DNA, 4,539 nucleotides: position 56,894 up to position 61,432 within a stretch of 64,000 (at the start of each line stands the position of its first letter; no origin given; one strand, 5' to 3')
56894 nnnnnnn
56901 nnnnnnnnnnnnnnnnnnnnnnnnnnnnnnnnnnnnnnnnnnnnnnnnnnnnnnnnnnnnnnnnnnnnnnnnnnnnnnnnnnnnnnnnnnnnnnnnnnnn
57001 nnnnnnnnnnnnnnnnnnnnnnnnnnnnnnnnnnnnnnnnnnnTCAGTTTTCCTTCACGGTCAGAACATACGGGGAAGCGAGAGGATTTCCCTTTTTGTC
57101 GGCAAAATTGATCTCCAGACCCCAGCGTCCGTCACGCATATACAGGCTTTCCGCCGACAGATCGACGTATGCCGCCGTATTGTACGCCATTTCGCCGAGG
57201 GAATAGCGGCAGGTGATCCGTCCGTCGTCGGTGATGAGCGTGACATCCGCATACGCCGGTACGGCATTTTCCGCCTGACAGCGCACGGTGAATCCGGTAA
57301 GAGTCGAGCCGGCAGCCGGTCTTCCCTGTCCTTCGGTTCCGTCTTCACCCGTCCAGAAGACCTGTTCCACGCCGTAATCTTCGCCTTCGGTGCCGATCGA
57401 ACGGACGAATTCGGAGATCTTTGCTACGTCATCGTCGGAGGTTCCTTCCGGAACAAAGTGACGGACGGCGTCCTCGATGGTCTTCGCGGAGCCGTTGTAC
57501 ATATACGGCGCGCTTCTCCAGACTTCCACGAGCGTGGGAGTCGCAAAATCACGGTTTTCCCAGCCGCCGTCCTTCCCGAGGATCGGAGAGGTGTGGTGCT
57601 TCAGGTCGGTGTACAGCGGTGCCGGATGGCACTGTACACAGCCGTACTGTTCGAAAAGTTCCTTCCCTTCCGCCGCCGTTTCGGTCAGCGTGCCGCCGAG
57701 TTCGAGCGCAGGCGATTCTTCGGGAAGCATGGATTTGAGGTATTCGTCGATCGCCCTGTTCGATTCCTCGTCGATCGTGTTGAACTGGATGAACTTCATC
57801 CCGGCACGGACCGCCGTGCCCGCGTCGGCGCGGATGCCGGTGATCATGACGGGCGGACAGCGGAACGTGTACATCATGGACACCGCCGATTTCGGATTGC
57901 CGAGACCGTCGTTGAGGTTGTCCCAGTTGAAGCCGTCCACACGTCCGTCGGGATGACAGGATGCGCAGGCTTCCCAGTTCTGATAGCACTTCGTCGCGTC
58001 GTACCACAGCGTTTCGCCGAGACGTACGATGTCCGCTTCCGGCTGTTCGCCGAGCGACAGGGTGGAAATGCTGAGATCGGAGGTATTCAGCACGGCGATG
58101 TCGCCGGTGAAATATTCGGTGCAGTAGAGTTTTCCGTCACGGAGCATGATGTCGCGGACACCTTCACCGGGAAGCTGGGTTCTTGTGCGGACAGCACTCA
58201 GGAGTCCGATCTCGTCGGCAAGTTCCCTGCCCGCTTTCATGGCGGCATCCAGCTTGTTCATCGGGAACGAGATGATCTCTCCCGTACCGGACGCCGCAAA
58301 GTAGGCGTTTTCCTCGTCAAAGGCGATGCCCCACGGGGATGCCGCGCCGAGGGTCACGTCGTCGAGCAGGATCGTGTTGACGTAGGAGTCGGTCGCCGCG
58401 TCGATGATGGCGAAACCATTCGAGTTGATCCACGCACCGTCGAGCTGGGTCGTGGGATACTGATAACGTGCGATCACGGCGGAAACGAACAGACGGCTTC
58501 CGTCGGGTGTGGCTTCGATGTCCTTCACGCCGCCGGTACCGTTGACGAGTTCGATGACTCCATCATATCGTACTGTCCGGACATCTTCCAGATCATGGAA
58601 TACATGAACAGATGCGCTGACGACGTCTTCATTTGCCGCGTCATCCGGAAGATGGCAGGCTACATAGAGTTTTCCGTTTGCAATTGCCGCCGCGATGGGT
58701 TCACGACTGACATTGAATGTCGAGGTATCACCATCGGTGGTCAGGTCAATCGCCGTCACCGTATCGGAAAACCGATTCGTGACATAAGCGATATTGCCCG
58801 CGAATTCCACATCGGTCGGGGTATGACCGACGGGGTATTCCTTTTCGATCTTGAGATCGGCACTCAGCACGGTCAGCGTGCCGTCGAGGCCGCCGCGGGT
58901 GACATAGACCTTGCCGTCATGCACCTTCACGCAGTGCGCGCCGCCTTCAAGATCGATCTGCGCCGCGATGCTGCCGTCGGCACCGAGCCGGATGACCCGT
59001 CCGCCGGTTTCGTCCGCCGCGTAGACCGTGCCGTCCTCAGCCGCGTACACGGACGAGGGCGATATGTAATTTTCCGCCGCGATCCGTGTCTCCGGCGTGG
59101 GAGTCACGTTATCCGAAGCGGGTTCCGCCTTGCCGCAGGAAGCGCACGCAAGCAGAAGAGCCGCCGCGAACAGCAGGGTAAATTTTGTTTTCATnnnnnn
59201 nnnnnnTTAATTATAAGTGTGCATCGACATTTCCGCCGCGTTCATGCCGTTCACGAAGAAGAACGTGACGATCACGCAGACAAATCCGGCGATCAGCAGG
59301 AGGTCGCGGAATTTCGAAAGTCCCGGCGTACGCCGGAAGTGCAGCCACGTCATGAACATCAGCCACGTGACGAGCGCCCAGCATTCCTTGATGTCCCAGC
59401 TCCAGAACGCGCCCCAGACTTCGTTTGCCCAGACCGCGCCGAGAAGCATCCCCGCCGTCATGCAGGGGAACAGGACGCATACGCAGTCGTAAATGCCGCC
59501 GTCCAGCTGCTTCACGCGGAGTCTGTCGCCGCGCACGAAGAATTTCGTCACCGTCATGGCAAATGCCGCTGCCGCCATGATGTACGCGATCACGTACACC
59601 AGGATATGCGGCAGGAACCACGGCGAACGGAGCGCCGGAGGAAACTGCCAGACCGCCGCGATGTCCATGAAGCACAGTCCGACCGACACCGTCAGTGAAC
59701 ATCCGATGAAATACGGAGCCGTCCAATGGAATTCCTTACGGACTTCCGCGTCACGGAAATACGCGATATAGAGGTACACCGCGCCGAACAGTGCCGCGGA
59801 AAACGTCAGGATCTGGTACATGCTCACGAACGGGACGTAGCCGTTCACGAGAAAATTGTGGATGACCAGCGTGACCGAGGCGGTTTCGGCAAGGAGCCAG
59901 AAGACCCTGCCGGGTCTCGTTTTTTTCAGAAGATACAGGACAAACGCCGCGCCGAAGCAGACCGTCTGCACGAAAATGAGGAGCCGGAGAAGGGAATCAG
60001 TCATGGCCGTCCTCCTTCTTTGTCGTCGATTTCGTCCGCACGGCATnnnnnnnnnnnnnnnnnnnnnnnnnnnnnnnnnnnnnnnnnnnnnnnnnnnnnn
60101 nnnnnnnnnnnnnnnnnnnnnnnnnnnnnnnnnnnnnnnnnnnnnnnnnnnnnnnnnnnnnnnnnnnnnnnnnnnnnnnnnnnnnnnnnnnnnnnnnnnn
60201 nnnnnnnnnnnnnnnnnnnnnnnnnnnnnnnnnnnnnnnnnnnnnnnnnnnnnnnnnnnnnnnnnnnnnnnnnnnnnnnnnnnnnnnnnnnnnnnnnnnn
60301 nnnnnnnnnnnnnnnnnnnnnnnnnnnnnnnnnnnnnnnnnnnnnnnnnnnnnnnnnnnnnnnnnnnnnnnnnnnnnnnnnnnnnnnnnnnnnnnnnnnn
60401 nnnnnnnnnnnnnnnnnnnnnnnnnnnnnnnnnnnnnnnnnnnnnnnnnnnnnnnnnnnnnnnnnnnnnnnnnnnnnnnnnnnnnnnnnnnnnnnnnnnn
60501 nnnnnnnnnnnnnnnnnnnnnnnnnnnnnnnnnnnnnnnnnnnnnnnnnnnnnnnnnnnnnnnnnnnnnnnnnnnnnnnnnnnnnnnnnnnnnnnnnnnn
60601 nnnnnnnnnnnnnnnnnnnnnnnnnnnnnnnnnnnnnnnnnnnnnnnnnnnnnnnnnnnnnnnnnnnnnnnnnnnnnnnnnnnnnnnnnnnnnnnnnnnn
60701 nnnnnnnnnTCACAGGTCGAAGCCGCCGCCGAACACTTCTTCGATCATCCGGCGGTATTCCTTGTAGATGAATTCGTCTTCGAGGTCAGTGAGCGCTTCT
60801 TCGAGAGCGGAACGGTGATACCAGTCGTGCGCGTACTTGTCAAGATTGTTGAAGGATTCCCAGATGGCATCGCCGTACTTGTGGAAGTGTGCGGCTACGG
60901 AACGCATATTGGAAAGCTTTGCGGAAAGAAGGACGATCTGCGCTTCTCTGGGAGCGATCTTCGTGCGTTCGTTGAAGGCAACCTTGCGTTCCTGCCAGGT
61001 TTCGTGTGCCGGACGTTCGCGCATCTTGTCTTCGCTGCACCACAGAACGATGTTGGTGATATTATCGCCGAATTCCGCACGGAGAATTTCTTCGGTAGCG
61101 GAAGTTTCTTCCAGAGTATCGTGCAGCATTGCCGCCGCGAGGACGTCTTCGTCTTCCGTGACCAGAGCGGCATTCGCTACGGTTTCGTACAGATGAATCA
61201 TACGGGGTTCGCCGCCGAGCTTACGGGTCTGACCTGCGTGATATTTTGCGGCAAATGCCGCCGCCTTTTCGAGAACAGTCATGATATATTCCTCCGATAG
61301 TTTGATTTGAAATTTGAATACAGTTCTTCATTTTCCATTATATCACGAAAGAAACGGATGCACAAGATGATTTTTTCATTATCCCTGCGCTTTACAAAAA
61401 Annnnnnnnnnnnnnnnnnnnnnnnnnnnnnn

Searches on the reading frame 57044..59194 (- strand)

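Call 64: search_protein_families(library=pfam, proteins=[window:57044-59194:-], max_evalue=0.00001)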
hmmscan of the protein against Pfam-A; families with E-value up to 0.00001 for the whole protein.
window:57044-59194:- (716 aa): 2 families
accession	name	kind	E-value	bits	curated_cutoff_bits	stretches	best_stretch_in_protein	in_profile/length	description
PF00034.26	Cytochrom_C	-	8e-07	30.7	21.3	0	507-600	1-89/90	Cytochrome c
PF03150.19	CCP_MauG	-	8.7e-06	26.9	25.6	0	389-416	3-30/149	Di-haem cytochrome c peroxidase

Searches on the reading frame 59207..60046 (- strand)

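Call 64: search_protein_families(library=pfam, proteins=[window:59207-60046:-], max_evalue=0.00001)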
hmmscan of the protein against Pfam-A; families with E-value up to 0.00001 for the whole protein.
window:59207-60046:- (279 aa): 1 family
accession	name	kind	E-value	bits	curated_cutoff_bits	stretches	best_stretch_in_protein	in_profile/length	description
PF01578.25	Cytochrom_C_asm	-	4.4e-25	89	29.9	1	75-269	3-208/212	Cytochrome C assembly protein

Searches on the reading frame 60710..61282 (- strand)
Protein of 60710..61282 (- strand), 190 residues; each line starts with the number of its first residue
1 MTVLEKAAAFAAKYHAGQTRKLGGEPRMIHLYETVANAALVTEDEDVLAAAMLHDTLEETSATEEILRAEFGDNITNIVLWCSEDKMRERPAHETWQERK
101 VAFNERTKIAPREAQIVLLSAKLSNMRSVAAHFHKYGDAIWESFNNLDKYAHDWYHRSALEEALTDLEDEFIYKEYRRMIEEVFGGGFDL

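Call 64: search_protein_families(library=pfam, proteins=[window:60710-61282:-], max_evalue=0.00001)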
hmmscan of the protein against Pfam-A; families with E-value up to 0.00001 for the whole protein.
window:60710-61282:- (190 aa): 1 family
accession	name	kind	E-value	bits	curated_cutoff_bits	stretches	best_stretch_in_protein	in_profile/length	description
PF13328.12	HD_4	-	2.3e-15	57.1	27.2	1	7-132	1-130/156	HD domain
